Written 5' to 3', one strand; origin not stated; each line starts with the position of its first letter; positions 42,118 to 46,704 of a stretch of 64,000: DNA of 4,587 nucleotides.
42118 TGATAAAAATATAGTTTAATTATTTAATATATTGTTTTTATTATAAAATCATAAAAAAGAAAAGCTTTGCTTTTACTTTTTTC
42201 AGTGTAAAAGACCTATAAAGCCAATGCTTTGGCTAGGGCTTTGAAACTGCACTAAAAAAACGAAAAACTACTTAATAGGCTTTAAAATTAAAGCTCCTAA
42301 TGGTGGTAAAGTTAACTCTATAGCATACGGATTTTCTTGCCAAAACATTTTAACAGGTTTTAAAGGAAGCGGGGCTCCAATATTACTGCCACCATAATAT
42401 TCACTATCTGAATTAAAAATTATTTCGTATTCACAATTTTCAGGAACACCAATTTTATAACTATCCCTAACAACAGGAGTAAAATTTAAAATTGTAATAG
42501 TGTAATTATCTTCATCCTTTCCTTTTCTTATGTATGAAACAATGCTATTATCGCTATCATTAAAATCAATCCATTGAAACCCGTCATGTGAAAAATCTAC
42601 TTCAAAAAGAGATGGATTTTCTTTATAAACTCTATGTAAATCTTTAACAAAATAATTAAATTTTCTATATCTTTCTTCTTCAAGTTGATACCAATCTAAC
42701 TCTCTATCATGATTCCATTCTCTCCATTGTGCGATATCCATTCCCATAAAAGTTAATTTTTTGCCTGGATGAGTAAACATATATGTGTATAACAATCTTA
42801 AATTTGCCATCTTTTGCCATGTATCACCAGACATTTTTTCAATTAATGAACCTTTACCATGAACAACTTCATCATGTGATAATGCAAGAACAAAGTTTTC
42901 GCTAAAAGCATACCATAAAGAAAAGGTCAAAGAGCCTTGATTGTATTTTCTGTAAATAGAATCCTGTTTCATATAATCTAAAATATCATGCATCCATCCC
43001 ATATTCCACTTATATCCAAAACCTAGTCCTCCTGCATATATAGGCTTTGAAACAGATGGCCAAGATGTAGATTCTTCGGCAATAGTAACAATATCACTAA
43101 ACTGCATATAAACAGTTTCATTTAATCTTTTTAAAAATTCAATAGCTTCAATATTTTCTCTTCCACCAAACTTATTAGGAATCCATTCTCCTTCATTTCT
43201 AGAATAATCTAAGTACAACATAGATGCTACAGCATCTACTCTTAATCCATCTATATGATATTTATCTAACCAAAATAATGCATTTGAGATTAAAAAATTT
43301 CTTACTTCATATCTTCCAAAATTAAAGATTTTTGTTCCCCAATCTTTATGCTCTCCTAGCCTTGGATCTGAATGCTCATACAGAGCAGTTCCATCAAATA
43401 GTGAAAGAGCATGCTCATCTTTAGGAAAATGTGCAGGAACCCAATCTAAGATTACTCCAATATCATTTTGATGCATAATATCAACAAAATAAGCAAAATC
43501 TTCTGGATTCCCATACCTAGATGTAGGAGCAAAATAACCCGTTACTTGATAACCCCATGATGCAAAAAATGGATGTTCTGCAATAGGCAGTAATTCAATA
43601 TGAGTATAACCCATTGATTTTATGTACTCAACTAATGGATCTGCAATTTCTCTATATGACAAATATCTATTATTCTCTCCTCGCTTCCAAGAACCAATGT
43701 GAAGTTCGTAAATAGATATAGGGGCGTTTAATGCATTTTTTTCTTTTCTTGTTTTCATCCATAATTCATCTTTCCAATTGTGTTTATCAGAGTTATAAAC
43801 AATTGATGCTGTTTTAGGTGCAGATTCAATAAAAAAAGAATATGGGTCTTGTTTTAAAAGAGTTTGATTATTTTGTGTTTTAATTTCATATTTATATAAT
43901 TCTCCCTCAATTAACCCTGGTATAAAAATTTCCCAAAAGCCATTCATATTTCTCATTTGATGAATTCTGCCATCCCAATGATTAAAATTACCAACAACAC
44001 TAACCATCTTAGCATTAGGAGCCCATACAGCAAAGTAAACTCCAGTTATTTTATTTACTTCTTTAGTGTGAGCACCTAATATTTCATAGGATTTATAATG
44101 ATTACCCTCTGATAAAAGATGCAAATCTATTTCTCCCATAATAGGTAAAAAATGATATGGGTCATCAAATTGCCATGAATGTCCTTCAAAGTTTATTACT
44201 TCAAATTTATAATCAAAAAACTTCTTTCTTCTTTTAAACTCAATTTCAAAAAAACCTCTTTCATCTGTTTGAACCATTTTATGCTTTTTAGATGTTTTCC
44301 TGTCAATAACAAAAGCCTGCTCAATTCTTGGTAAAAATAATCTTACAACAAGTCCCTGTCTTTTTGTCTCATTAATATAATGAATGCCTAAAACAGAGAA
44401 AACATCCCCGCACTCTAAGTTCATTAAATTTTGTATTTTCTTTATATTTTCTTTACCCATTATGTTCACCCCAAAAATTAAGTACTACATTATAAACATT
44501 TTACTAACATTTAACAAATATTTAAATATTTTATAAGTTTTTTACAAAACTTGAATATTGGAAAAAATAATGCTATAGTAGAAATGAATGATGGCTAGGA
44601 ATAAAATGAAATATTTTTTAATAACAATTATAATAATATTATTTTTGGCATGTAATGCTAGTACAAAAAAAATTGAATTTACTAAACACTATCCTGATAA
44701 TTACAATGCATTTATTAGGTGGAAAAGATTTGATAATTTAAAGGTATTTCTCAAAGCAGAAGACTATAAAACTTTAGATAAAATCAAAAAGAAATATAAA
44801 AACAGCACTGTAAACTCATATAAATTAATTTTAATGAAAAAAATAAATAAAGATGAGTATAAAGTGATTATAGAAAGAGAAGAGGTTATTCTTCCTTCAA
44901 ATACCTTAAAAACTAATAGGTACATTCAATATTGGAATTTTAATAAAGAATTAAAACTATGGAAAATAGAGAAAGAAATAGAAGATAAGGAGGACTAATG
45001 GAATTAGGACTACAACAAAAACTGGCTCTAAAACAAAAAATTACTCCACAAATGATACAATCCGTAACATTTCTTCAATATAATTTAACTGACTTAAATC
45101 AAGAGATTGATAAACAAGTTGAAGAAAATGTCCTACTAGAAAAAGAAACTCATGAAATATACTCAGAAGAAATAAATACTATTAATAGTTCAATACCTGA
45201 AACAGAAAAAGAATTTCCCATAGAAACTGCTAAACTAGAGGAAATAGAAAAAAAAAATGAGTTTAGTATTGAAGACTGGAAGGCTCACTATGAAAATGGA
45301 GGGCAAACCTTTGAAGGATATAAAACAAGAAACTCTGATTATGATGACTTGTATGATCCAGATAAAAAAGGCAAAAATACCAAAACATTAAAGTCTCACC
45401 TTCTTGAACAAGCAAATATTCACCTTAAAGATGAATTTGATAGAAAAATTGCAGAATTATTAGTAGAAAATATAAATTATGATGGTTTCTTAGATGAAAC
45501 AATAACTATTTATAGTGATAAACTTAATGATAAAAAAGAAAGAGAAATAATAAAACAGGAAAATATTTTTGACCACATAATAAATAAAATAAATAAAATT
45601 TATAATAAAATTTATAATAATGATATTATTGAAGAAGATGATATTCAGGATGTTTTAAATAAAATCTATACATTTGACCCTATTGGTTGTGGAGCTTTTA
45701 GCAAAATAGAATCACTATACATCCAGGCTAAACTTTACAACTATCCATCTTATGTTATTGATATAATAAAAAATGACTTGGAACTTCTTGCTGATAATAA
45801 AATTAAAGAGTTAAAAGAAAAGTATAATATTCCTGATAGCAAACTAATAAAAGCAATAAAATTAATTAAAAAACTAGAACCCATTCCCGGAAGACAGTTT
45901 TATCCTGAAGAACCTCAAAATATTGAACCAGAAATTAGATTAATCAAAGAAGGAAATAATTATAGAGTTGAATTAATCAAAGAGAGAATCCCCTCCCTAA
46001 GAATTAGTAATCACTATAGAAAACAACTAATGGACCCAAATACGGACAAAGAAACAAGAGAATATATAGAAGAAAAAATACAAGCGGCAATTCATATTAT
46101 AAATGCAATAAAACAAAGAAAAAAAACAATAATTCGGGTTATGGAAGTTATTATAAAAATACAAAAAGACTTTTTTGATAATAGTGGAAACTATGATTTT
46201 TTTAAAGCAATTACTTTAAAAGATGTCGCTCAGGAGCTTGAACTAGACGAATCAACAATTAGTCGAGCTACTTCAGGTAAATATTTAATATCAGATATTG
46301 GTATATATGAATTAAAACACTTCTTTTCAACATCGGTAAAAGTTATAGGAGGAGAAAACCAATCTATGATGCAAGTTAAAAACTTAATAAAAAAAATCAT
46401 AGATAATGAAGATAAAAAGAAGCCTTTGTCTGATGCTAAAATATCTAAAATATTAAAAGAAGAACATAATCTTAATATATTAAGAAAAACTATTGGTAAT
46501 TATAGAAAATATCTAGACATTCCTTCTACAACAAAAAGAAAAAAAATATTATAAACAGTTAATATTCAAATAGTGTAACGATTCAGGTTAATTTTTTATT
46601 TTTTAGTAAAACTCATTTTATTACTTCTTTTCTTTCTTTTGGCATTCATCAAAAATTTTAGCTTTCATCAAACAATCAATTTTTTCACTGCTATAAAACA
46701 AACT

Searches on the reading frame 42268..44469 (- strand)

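Call 22: search_protein_families(library=pfam, proteins=[window:42268-44469:-], max_evalue=0.00001)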
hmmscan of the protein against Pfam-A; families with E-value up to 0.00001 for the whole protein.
window:42268-44469:- (733 aa): 4 families
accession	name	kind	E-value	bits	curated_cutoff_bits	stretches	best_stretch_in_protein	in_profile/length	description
PF22019.2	GlgB_N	-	1.3e-31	109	27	2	10-105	3-94/94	alpha-1,4-glucan branching enzyme GlgB, N-terminal domain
PF02922.24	CBM_48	-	4.1e-31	107.6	22.4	1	131-211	2-83/83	Carbohydrate-binding module 48 (Isoamylase N-terminal domain)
PF02806.24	Alpha-amylase_C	-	2e-19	70.1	21.2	1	633-731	1-94/95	Alpha amylase, C-terminal all-beta domain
PF00128.31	Alpha-amylase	-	9.5e-17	61.8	22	1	280-350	25-94/446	Alpha amylase, catalytic domain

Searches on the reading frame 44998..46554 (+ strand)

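Call 22: search_protein_families(library=pfam, proteins=[window:44998-46554:+], max_evalue=0.00001)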
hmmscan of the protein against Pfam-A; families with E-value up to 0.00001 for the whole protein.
window:44998-46554:+ (518 aa): 3 families
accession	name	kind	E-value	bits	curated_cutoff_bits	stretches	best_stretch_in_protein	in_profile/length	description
PF04552.19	Sigma54_DBD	-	5.4e-48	163.2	22.8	1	355-516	2-160/160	Sigma-54, DNA binding domain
PF04963.19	Sigma54_CBD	-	1.9e-38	132.5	22.9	1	126-340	7-185/185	Sigma-54 factor, core binding domain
PF00309.25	Sigma54_AID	-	3.9e-14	52.7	23.8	1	5-48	2-45/46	Sigma-54 factor, Activator interacting domain (AID)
